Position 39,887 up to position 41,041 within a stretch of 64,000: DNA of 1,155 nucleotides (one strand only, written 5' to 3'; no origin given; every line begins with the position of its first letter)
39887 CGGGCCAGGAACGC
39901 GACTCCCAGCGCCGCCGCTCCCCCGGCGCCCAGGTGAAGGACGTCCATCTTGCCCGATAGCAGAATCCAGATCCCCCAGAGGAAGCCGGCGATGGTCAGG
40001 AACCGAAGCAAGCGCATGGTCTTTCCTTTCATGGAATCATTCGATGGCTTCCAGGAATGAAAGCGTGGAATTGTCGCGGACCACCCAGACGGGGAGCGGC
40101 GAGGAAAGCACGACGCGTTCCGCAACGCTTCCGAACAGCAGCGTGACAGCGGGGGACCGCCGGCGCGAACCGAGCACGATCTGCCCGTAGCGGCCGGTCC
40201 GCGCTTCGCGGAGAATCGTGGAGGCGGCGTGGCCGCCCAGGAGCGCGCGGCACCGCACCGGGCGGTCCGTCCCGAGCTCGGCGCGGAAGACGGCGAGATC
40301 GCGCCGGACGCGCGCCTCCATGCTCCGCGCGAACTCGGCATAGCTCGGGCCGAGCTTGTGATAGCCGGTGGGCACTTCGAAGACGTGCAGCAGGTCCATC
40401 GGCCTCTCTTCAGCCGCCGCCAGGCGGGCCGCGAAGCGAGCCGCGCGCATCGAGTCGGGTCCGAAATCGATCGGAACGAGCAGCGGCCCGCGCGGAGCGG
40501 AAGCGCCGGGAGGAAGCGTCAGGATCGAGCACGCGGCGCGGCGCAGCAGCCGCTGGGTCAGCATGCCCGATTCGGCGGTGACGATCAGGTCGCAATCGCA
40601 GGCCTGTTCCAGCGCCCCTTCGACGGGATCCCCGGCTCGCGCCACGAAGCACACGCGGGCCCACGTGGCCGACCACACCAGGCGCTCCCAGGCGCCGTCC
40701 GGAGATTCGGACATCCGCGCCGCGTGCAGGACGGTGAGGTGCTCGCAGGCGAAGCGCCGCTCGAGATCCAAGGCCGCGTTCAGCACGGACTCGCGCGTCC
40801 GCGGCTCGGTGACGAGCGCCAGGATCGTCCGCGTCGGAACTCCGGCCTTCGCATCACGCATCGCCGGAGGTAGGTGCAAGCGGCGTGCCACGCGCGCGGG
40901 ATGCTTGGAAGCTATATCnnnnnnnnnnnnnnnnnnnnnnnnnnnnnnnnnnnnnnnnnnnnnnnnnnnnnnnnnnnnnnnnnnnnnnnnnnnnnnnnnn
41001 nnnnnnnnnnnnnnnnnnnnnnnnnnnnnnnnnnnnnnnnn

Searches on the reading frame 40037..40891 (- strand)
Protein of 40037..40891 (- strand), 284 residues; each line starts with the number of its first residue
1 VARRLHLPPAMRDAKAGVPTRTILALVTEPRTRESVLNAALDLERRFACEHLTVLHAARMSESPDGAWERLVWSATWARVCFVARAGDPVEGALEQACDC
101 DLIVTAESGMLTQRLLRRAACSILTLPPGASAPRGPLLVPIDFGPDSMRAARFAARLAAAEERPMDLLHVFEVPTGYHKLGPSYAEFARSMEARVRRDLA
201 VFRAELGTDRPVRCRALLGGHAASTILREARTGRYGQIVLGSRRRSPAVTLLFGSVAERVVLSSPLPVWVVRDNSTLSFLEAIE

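Call 68: search_protein_families(library=pfam, proteins=[window:40037-40891:-], max_evalue=0.0001)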
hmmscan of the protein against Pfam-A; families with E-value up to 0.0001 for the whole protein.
window:40037-40891:- (284 aa): 1 family
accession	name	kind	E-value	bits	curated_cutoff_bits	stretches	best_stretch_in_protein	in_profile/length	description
PF00582.32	Usp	-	1.2e-26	94.4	24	1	137-272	5-141/141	Universal stress protein family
